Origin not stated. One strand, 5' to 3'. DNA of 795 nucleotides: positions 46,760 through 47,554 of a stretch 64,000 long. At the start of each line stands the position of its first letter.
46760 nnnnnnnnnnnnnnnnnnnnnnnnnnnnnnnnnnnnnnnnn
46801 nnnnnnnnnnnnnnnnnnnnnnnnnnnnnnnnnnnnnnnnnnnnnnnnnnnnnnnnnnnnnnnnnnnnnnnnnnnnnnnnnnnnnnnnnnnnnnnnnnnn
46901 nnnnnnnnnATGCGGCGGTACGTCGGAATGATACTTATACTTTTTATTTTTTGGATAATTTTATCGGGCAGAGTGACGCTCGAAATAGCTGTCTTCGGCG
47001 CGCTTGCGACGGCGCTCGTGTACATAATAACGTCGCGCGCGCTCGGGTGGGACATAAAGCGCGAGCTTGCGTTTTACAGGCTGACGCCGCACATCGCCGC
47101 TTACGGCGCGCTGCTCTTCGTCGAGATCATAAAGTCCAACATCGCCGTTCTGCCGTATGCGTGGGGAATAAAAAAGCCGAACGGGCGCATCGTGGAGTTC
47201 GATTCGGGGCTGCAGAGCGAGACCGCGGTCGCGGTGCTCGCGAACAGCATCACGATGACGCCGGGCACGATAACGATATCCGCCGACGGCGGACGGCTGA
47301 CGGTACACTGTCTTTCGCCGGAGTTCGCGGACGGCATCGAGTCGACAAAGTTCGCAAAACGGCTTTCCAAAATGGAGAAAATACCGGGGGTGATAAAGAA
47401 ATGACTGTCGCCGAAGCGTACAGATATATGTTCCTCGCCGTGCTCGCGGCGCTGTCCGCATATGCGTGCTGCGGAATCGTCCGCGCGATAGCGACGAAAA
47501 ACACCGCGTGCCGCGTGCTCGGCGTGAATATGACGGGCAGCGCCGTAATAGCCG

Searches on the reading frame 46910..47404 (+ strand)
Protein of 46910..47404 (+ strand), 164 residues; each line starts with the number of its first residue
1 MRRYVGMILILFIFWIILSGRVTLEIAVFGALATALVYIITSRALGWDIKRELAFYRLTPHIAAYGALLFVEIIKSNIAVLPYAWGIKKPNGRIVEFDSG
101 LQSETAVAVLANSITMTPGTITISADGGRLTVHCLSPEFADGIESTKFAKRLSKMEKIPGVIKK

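Call 14: find_encoding_contigs(protein=window:46910-47404:+, flank=4000, max_places=10)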
Protein window:46910-47404:+ (164 aa): 1 contig read that carries it; 1 place shown.
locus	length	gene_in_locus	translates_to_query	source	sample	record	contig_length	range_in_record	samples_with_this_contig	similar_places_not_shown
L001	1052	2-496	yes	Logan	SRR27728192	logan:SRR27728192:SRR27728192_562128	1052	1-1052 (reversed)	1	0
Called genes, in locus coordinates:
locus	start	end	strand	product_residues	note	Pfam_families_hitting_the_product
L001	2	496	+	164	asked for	?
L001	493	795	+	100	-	PF04066:MrpF_PhaF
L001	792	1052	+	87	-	?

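Call 17: find_related_loci(query=window:46910-47404:+, collection=genome_contigs, flank=6000)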
Query window:46910-47404:+ (164 aa) in genome_contigs; peptide patterns used: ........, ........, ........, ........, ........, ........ (x = any residue, [..] = any of these).
600 stretches matched a pattern (row limit reached: there are more); 402 encode a relative of the query (tblastn E <= 1e-3); the best 80 are kept; 80 distinct loci.
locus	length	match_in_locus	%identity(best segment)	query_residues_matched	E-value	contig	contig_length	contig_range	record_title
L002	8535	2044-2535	96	1-164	5e-103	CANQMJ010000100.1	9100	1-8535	MAG: uncultured Clostridia bacterium isolate Lapin-014__bin21 genome assembly, contig: Lapin-014__NODE_6714_length_9100_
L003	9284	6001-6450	67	9-158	4e-65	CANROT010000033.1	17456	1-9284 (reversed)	MAG: uncultured Clostridia bacterium isolate Lapin-020__bin111 genome assembly, contig: Lapin-020__NODE_4344_length_1745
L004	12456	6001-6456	40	7-157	2e-34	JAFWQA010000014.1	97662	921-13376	MAG: Clostridia bacterium isolate RGIG5966 Sheep_Omasum-2__c795, whole genome shotgun sequence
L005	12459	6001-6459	41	7-158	3e-32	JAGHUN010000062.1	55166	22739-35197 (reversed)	MAG: Candidatus Colinaster scatohippi isolate E4_MB2_45 c_000000482909, whole genome shotgun sequence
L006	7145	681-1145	38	3-156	2e-32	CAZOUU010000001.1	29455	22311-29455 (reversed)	MAG TPA_asm: uncultured Lachnospiraceae bacterium isolate SRP192927_co8_52 genome assembly, contig: NODE_1181_length_294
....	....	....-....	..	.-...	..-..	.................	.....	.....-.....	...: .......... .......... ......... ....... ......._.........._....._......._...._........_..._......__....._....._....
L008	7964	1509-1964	36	7-157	2e-29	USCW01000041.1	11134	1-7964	uncultured Clostridiales bacterium isolate UMGS1600 genome assembly, contig: NODE_3960_length_11134_cov_4.923369, whole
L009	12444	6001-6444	42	10-157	4e-29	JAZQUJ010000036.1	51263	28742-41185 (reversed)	MAG: Bianqueaceae bacterium isolate T1900045180_TC20190176.MAGScoT_cleanbin_000070 SGB_5236_k141_2903678, whole genome s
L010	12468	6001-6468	36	2-156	2e-28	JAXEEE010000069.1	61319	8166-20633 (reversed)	MAG: Eubacteriales bacterium isolate SUG2562 k141_298487, whole genome shotgun sequence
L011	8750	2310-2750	39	11-156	5e-28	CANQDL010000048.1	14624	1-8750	MAG: uncultured Oscillospiraceae bacterium isolate Lapin-005__bin44 genome assembly, contig: Lapin-005__NODE_5608_length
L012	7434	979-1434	34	7-157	8e-28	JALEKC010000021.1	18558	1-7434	MAG: Eubacterium sp. isolate SUG77 k141_2721340, whole genome shotgun sequence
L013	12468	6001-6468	36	2-156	1e-27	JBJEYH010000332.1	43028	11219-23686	MAG: Aristaeellaceae bacterium isolate PUUB17_bin.037 NODE_712_length_43028_cov_33.046494, whole genome shotgun sequence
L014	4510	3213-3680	37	2-156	2e-27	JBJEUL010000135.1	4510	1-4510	MAG: Aristaeellaceae bacterium isolate PUUB15_bin.028 NODE_24568_length_4510_cov_9.371044, whole genome shotgun sequence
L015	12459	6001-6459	36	5-156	6e-27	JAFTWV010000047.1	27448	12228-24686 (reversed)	MAG: Clostridia bacterium isolate RGIG4222 Roe_deer_Colon-4__c152830, whole genome shotgun sequence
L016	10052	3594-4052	37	5-156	6e-27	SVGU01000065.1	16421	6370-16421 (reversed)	MAG: Clostridiales bacterium isolate SIG366 NODE_62558_length_16421_cov_2.227568, whole genome shotgun sequence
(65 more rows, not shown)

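Call 43: find_homologous_proteins(query=window:46910-47404:+, max_evalue=1e-30)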
Query window:46910-47404:+ (164 aa): 32 proteins with E <= 1e-30 among 568 candidates.
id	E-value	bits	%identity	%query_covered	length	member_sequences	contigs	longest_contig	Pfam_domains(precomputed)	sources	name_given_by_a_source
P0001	1.8e-93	329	97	96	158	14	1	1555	PF01899.22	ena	-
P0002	7.5e-65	236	73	93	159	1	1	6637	PF01899.22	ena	-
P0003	3.3e-62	227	71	85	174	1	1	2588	PF01899.22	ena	-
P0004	8.9e-59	216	68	90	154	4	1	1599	PF01899.22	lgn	-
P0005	1.3e-58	215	63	85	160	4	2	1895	PF01899.22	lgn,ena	-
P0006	5.6e-55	204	63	93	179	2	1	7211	PF01899.22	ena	-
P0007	1.6e-54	202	66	90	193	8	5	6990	PF01899.22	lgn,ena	-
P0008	3.5e-53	198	66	88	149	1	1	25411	PF01899.22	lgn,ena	-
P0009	3.3e-49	185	54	96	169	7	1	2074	PF01899.22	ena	-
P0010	3.4e-46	175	59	91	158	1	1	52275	PF01899.22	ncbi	-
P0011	1.1e-44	170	53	84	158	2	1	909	PF01899.22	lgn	-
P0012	3.8e-44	168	53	84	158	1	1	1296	PF01899.22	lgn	-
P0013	7.1e-44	167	66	74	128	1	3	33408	PF01899.22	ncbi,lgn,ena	-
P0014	5.1e-41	158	50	93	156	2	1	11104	PF01899.22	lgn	-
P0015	1.4e-38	150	48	93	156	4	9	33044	PF01899.22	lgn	-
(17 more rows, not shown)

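Call 44: list_cluster_members(proteins=[P0001])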
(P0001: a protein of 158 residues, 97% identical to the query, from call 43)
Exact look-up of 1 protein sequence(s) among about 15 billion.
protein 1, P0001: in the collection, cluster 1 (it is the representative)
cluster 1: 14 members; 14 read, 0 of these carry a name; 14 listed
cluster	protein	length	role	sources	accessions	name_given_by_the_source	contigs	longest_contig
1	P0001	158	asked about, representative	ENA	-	-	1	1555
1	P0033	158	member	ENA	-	-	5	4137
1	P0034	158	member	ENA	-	-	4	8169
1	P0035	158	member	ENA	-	-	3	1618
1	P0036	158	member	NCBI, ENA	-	-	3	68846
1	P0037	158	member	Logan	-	-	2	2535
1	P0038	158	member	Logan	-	-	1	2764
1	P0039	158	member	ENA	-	-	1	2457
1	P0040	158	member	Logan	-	-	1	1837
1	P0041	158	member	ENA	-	-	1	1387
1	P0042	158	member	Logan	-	-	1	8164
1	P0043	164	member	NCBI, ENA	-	-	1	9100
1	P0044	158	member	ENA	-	-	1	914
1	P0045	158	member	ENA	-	-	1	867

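Call 45: find_encoding_contigs(protein=P0036, flank=3000, max_places=10)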
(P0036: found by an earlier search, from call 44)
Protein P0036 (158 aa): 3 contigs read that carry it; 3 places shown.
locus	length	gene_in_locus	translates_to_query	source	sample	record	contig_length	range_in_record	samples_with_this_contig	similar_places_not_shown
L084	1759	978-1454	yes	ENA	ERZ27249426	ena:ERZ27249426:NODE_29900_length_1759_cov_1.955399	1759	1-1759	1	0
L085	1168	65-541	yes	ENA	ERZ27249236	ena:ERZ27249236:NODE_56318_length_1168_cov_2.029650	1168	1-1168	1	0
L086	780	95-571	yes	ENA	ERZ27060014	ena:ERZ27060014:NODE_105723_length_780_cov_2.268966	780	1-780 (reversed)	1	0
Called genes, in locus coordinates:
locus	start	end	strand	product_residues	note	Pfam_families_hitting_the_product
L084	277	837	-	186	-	-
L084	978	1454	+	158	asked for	PF01899:MNHE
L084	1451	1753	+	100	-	PF04066:MrpF_PhaF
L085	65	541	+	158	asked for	PF01899:MNHE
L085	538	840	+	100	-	PF04066:MrpF_PhaF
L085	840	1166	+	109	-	?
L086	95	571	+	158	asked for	PF01899:MNHE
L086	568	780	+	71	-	?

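Call 46: find_encoding_contigs(protein=P0034, flank=3000, max_places=10)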
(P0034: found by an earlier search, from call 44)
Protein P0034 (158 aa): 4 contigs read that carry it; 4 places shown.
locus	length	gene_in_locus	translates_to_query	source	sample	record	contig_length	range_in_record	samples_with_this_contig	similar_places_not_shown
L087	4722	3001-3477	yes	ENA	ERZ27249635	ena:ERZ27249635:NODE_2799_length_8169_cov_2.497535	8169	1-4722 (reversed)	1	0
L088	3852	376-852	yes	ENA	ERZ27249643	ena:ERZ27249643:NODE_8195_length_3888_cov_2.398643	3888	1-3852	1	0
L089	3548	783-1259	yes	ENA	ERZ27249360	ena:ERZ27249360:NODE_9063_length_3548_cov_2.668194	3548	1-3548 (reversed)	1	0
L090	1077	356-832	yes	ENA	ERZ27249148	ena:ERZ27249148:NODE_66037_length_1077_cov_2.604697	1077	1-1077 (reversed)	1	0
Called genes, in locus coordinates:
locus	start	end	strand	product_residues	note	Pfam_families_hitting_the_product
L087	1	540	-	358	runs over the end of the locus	PF21694:DNA_pol3_delta_C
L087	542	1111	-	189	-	PF09148:DUF1934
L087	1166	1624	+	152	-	-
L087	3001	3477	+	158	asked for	PF01899:MNHE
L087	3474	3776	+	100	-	PF04066:MrpF_PhaF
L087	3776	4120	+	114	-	PF03334:PhaG_MnhG_YufB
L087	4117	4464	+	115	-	PF13244:MbhD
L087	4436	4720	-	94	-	?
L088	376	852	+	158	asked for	PF01899:MNHE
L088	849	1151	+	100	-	PF04066:MrpF_PhaF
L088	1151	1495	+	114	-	PF03334:PhaG_MnhG_YufB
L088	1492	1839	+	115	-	PF13244:MbhD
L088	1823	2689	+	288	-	PF20501:MbhE (weak), PF04039:MnhB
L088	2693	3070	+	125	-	PF00420:Oxidored_q2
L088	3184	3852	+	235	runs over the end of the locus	?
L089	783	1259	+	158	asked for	PF01899:MNHE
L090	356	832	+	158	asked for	PF01899:MNHE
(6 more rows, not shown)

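Call 47: find_encoding_contigs(protein=P0042, flank=3000, max_places=10)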
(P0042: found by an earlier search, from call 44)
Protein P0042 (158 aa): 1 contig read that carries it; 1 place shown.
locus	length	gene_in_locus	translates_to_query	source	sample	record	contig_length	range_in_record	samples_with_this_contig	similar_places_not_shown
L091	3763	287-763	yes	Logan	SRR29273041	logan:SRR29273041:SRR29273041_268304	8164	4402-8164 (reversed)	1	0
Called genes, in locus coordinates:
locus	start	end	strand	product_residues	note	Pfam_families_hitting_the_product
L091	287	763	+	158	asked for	PF01899:MNHE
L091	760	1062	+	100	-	PF04066:MrpF_PhaF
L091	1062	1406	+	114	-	PF03334:PhaG_MnhG_YufB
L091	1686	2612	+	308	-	PF20501:MbhE (weak), PF04039:MnhB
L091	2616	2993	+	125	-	PF00420:Oxidored_q2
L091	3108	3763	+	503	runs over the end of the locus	PF00361:Proton_antipo_M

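Call 48: find_encoding_contigs(protein=P0033, flank=3000, max_places=10)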
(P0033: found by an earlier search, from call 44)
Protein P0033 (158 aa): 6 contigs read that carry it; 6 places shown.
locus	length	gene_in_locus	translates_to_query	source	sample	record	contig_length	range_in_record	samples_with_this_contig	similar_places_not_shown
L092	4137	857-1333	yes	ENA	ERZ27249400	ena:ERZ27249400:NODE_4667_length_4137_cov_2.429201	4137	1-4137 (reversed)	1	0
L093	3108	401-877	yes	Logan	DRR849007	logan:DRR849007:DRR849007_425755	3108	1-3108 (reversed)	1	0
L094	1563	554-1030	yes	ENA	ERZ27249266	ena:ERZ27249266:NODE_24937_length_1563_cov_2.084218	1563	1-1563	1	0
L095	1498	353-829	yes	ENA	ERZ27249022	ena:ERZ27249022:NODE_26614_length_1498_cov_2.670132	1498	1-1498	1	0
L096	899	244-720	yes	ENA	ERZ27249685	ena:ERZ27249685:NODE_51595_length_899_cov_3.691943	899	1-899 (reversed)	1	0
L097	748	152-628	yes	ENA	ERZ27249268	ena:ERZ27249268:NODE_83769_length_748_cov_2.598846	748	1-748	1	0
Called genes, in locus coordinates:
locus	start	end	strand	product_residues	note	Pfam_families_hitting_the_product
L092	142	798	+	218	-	-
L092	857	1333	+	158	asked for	PF01899:MNHE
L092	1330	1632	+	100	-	PF04066:MrpF_PhaF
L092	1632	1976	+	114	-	PF03334:PhaG_MnhG_YufB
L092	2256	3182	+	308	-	PF20501:MbhE (weak), PF04039:MnhB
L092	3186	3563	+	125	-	PF00420:Oxidored_q2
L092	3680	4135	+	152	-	?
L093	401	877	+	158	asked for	PF01899:MNHE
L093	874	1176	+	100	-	PF04066:MrpF_PhaF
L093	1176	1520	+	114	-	PF03334:PhaG_MnhG_YufB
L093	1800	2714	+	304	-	PF20501:MbhE (weak), PF04039:MnhB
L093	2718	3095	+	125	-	PF00420:Oxidored_q2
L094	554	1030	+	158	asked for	PF01899:MNHE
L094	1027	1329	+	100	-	PF04066:MrpF_PhaF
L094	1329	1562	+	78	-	?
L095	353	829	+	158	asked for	PF01899:MNHE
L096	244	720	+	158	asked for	PF01899:MNHE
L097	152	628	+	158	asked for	PF01899:MNHE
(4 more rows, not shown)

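Call 61: find_encoding_contigs(protein=P0013, flank=3000, max_places=5)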
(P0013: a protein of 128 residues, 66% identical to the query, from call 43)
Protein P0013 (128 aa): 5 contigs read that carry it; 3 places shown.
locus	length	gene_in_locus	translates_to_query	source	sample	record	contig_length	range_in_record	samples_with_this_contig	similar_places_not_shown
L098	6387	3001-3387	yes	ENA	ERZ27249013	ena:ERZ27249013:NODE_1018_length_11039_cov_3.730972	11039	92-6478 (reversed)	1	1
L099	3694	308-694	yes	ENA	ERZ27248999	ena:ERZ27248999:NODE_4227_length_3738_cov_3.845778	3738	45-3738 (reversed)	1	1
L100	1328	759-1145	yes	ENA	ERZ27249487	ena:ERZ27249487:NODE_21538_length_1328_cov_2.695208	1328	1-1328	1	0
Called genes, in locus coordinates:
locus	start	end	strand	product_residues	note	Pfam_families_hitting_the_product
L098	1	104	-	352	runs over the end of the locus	PF20434:BD-FAE, PF07859:Abhydrolase_3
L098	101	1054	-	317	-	PF12740:PETase (weak)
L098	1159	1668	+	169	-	PF00440:TetR_N (weak), PF14278:TetR_C_8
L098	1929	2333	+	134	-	-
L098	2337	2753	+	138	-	-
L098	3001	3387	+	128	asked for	PF01899:MNHE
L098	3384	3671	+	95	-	PF04066:MrpF_PhaF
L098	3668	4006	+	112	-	PF03334:PhaG_MnhG_YufB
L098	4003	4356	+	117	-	PF13244:MbhD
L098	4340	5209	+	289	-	PF20501:MbhE (weak), PF04039:MnhB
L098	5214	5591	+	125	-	PF00420:Oxidored_q2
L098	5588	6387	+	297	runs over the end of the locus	?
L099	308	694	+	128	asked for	PF01899:MNHE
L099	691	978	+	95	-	PF04066:MrpF_PhaF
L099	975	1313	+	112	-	PF03334:PhaG_MnhG_YufB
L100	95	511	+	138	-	-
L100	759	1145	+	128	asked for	PF01899:MNHE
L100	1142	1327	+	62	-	?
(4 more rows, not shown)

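Call 62: find_encoding_contigs(protein=P0002, flank=4000, max_places=5)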
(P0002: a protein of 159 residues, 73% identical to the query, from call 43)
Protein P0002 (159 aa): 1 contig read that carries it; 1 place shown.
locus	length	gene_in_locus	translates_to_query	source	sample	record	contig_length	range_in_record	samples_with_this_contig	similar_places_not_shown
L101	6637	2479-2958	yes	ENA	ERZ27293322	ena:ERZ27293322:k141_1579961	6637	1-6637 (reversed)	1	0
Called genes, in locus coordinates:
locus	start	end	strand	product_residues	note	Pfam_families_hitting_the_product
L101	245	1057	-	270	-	PF02195:ParB_N, PF17762:HTH_ParB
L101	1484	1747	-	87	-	PF01649:Ribosomal_S20p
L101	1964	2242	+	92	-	-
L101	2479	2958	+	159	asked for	PF01899:MNHE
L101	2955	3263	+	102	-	PF04066:MrpF_PhaF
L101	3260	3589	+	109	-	PF03334:PhaG_MnhG_YufB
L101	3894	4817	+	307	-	PF20501:MbhE (weak), PF04039:MnhB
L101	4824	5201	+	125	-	PF00420:Oxidored_q2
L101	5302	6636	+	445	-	?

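Call 63: find_encoding_contigs(protein=P0003, flank=4000, max_places=5)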
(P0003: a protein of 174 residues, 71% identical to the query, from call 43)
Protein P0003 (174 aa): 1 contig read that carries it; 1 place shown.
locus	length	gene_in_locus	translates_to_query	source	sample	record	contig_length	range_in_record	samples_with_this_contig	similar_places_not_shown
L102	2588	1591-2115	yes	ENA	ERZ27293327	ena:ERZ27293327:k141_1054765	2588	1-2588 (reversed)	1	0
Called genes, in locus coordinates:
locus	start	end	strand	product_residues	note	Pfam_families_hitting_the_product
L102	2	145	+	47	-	?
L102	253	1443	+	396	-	PF01743:PolyA_pol, PF12627:PolyA_pol_RNAbd, PF13735:tRNA_NucTran2_2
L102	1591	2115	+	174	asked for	PF01899:MNHE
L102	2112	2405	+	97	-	PF04066:MrpF_PhaF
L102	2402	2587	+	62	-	?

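Call 66: list_cluster_members(proteins=[P0002, P0003, P0004, P0005, P0006, P0007, P0008, P0009, P0010, P0011])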
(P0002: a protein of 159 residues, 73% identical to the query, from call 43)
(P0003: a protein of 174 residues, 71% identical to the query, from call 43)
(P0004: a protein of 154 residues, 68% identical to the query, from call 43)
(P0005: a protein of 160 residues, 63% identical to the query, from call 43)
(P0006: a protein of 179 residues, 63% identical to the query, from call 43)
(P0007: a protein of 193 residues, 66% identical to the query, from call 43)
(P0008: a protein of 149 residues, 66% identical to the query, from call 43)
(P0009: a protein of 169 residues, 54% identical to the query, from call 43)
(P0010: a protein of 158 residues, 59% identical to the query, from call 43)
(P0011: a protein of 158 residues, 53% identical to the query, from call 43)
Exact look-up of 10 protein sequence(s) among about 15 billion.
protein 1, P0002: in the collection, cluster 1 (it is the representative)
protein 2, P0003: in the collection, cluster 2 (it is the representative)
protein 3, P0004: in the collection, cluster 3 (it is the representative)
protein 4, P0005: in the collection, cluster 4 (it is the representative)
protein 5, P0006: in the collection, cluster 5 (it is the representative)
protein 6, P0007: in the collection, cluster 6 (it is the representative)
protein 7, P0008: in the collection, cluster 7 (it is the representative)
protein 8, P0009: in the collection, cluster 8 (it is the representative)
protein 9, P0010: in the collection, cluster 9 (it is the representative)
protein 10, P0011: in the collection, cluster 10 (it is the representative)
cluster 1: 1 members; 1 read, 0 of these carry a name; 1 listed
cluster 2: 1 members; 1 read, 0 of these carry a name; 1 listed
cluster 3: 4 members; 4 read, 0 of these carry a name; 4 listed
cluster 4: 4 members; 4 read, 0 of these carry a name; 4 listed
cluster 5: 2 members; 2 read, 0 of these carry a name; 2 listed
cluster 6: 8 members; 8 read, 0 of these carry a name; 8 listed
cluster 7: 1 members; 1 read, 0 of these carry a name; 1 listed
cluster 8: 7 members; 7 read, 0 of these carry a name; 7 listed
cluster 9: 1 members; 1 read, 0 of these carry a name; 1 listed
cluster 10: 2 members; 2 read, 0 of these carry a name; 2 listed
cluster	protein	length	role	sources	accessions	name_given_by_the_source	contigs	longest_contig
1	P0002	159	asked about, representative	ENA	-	-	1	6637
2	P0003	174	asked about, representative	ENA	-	-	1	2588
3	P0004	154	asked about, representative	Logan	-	-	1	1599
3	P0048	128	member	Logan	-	-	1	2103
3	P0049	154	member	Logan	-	-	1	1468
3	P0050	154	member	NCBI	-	-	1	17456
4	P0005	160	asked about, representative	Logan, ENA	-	-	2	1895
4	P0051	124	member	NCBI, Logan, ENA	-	-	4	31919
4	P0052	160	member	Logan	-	-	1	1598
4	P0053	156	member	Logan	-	-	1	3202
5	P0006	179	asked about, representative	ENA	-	-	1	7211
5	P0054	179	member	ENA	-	-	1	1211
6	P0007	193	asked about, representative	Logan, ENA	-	-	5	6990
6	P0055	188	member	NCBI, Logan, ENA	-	-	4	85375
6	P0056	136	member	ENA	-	-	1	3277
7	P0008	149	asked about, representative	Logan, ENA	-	-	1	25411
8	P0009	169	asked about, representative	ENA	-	-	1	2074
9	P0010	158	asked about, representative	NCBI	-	-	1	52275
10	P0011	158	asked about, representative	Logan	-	-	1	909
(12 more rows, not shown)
